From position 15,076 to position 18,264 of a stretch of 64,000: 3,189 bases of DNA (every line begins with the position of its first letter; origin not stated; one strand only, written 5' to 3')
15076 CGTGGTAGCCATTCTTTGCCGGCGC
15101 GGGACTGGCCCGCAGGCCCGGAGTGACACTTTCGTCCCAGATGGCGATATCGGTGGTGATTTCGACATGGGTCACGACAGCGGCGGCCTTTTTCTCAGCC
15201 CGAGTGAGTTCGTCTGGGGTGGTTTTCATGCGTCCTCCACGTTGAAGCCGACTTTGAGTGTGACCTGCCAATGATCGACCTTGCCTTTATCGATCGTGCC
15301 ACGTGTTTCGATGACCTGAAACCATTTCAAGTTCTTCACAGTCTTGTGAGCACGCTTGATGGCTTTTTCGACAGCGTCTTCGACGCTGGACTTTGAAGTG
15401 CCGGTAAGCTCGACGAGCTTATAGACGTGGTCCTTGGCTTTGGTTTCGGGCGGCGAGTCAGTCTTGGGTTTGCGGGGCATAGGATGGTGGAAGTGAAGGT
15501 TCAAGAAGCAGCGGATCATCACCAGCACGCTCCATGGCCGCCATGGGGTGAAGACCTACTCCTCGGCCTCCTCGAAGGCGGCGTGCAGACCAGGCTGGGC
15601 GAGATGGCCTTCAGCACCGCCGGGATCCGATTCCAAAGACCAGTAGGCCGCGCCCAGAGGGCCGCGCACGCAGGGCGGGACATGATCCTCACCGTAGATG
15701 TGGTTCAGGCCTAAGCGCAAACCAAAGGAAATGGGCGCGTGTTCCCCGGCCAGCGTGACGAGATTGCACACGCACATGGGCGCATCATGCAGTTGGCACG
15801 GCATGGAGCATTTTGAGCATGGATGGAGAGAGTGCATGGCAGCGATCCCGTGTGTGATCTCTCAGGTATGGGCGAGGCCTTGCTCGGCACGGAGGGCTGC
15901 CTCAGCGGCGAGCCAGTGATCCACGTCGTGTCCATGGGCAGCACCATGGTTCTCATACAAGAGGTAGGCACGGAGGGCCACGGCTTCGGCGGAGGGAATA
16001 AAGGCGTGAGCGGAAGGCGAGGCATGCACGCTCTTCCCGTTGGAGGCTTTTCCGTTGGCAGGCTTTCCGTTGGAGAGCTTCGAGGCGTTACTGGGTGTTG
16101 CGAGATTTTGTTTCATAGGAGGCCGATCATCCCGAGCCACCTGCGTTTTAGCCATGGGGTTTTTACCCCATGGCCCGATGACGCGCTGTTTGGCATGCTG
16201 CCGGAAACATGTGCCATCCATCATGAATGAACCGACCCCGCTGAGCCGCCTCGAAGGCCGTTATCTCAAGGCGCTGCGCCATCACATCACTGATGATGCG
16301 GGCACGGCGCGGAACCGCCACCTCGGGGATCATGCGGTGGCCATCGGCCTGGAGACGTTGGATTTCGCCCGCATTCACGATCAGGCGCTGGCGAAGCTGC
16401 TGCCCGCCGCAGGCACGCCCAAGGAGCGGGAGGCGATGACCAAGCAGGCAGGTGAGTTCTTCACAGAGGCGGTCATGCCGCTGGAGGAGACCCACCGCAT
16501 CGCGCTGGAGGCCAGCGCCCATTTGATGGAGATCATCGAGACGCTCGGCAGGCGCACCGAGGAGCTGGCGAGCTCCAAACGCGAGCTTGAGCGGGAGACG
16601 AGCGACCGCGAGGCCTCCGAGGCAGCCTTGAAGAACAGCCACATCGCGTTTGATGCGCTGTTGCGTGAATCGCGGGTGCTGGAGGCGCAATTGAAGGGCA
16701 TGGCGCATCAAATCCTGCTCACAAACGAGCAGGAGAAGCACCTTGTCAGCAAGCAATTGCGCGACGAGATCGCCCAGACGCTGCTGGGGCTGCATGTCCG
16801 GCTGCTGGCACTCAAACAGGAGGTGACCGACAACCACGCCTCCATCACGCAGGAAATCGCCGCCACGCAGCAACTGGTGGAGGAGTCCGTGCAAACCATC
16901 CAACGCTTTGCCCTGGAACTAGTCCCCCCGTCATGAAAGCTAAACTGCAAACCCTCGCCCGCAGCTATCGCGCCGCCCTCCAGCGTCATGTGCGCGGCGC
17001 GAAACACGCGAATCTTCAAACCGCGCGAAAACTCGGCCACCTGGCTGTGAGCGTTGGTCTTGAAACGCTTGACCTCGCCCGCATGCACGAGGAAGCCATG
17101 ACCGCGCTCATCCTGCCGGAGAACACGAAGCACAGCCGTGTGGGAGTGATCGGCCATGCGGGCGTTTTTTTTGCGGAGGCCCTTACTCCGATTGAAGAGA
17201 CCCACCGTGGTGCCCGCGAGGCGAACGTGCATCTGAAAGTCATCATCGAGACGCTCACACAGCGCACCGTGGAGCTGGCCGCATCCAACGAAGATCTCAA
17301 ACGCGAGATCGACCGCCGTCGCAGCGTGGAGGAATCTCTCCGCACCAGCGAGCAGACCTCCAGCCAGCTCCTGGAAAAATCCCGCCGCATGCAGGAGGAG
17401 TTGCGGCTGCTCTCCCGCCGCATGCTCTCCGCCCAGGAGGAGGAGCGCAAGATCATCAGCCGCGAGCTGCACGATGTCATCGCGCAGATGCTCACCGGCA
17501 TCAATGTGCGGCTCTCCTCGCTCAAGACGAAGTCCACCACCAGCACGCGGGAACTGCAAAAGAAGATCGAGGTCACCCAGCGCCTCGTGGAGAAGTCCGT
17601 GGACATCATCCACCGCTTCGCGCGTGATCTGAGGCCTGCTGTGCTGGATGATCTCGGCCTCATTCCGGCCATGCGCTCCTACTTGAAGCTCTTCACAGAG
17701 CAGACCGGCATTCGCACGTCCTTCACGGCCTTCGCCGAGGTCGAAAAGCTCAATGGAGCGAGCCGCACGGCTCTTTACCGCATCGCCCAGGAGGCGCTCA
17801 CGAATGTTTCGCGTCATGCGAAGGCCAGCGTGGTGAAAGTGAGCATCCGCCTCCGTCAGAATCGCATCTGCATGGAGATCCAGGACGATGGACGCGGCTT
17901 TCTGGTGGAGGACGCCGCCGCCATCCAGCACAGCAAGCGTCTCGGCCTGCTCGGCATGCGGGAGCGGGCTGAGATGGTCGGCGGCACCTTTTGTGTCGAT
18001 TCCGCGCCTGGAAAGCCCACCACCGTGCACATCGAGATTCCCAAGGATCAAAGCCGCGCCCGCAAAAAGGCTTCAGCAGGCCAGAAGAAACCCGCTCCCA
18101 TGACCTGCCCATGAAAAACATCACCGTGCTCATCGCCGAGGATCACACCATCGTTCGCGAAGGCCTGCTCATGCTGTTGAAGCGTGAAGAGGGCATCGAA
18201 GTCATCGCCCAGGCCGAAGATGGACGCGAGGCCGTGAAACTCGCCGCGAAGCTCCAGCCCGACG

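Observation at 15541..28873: Recurrent palindromic box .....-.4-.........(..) in front of almost every transcription unit of a 13-kb stress-gene neighbourhood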

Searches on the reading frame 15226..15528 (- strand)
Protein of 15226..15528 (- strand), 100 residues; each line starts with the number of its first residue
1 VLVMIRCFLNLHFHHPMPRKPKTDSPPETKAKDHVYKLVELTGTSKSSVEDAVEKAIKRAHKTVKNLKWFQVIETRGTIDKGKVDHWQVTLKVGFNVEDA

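Call 6: search_protein_families(library=pfam, proteins=[window:15226-15528:-], max_evalue=0.01)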
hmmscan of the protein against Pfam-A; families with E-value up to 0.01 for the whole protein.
window:15226-15528:- (100 aa): 1 family
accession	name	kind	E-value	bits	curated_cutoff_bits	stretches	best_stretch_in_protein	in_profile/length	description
PF07311.17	Dodecin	-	1.3e-28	99.5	22.5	1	35-98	1-64/64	Dodecin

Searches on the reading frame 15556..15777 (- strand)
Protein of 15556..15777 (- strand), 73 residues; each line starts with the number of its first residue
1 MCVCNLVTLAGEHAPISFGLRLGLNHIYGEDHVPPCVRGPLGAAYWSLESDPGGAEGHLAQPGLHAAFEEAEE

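Call 30: search_protein_families(library=ncbifam, proteins=[window:15556-15777:-], max_evalue=0.01)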
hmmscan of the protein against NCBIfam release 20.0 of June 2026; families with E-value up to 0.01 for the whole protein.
window:15556-15777:- (73 aa): 0 families

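Call 54: search_protein_families(library=pfam, proteins=[window:15556-15777:-], max_evalue=0.01)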
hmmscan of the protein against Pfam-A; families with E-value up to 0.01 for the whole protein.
window:15556-15777:- (73 aa): 0 families

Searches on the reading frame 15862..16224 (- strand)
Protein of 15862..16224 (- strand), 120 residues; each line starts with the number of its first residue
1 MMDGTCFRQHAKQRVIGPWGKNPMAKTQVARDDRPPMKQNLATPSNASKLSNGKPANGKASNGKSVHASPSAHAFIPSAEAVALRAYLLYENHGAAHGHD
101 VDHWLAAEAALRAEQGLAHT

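Call 6: search_protein_families(library=pfam, proteins=[window:15862-16224:-], max_evalue=0.01)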
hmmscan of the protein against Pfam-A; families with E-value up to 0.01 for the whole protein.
window:15862-16224:- (120 aa): 1 family
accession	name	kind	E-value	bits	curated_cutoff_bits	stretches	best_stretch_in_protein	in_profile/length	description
PF11154.13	DUF2934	-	6.7e-11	42.1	22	1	80-113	4-37/37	Protein of unknown function (DUF2934)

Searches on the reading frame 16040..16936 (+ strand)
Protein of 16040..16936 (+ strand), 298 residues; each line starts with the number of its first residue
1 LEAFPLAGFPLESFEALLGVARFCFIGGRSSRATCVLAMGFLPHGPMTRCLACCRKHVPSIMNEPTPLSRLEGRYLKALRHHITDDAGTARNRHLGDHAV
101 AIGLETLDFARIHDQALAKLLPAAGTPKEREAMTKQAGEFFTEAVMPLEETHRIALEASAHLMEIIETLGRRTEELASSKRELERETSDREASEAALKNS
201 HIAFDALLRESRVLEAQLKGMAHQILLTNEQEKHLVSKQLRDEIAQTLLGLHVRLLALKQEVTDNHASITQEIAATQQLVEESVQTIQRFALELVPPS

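Call 6: search_protein_families(library=pfam, proteins=[window:16040-16936:+], max_evalue=0.01)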
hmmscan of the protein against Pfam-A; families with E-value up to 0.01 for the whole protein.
window:16040-16936:+ (298 aa): 1 family
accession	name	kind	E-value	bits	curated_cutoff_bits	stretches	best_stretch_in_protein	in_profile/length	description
PF07730.19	HisKA_3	-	0.00013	22.9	24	1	234-297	3-66/68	Histidine kinase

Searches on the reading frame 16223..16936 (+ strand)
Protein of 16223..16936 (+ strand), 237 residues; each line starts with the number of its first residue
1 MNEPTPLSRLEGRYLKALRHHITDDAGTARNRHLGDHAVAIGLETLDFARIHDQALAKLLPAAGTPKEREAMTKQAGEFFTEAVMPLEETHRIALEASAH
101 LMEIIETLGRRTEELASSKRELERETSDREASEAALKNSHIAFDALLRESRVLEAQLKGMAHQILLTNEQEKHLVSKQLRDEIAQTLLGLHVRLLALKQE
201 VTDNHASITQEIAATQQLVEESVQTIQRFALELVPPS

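Call 30: search_protein_families(library=ncbifam, proteins=[window:16223-16936:+], max_evalue=0.01)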
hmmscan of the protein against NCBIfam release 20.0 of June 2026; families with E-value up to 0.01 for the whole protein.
window:16223-16936:+ (237 aa): 1 family
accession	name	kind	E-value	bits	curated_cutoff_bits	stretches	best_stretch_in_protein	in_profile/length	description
NF052443.1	SensHisKinMctS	equivalog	7.1e-07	27.9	700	1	147-236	226-315/457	two-component system sensor histidine kinase MctS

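Call 54: search_protein_families(library=pfam, proteins=[window:16223-16936:+], max_evalue=0.01)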
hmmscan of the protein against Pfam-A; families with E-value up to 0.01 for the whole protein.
window:16223-16936:+ (237 aa): 1 family
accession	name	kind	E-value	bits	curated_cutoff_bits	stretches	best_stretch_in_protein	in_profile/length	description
PF07730.19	HisKA_3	-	8.5e-05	23.5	24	1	173-236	3-66/68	Histidine kinase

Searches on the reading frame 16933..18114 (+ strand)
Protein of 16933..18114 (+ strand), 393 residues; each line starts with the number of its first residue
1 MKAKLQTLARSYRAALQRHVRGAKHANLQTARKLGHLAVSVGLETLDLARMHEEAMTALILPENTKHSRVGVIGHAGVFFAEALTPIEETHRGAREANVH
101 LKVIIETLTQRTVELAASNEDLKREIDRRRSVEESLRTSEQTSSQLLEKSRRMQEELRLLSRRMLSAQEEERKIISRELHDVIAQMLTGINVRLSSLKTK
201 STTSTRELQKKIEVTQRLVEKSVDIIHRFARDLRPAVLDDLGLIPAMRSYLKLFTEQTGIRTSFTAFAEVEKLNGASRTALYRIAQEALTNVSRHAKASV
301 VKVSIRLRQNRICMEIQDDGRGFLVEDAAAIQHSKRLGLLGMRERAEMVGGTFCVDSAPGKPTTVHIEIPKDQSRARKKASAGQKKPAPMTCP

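Call 6: search_protein_families(library=pfam, proteins=[window:16933-18114:+], max_evalue=0.01)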
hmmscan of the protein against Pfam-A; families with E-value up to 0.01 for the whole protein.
window:16933-18114:+ (393 aa): 4 families
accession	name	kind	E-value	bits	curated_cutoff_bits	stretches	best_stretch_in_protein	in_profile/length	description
PF02518.31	HATPase_c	-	4.9e-14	53.1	26.4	1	278-372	3-110/111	Histidine kinase-, DNA gyrase B-, and HSP90-like ATPase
PF07730.19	HisKA_3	-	2.9e-13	50.6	24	1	171-238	1-68/68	Histidine kinase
PF13581.12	HATPase_c_2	-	1.1e-06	29.1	27.4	1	260-328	11-84/127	Histidine kinase-like ATPase domain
PF08673.15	RsbU_N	-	0.0019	18.8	25.5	1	11-60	2-51/75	Phosphoserine phosphatase RsbU, N-terminal domain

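Call 30: search_protein_families(library=ncbifam, proteins=[window:16933-18114:+], max_evalue=0.01)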
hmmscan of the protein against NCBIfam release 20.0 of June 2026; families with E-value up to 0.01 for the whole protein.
window:16933-18114:+ (393 aa): 12 families
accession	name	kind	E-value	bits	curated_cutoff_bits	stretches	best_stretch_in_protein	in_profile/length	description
NF052443.1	SensHisKinMctS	equivalog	3.3e-52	177.3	700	1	149-378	227-455/457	two-component system sensor histidine kinase MctS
NF008649.0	PRK11644.1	equivalog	1.8e-37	129.3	408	1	152-371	284-496/499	signal transduction histidine-protein kinase/phosphatase UhpB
NF052531.1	Strep_LiaS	equivalog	2.9e-25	89.2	450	1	108-370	65-326/328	envelope stress sensor histidine kinase LiaS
NF007896.0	PRK10600.1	equivalog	5.3e-22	78.2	578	1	147-377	375-591/598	nitrate/nitrite two-component system sensor histidine kinase NarX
NF008184.0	PRK10935.1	equivalog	9.1e-22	77.4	553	1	170-374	362-562/565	nitrate/nitrite two-component system sensor histidine kinase NarQ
NF047786.1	his_kin_MadS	equivalog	5.2e-20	71.9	500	1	95-369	153-433/434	MadS family sensor histidine kinase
NF047322.1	HK_morpho_MacS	equivalog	8.3e-12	45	300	1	149-370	162-367/367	MacS family sensor histidine kinase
NF007898.0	PRK10604.1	equivalog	1e-05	24.9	478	1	187-330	227-368/433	two-component system sensor histidine kinase RstB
NF008298.1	PRK11086.1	subfamily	1.5e-05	23.6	520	1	286-374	433-528/529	DcuS/MalK family sensor histidine kinase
NF041045.1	RsbA_anti_sig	subfamily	0.0001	21.6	210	1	257-323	191-255/303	anti-sigma factor RsbA family regulatory protein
NF041832.1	near_NosP_CTERM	subfamily_domain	0.00062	18.9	400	1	254-380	94-234/370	NahK/ErcS family hybrid sensor histidine kinase/response regulator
NF041831.1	NO_HK_NahK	exception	0.0027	15.7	1500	0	89-379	433-719/854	hybrid sensor histidine kinase/response regulator NahK/ErcS'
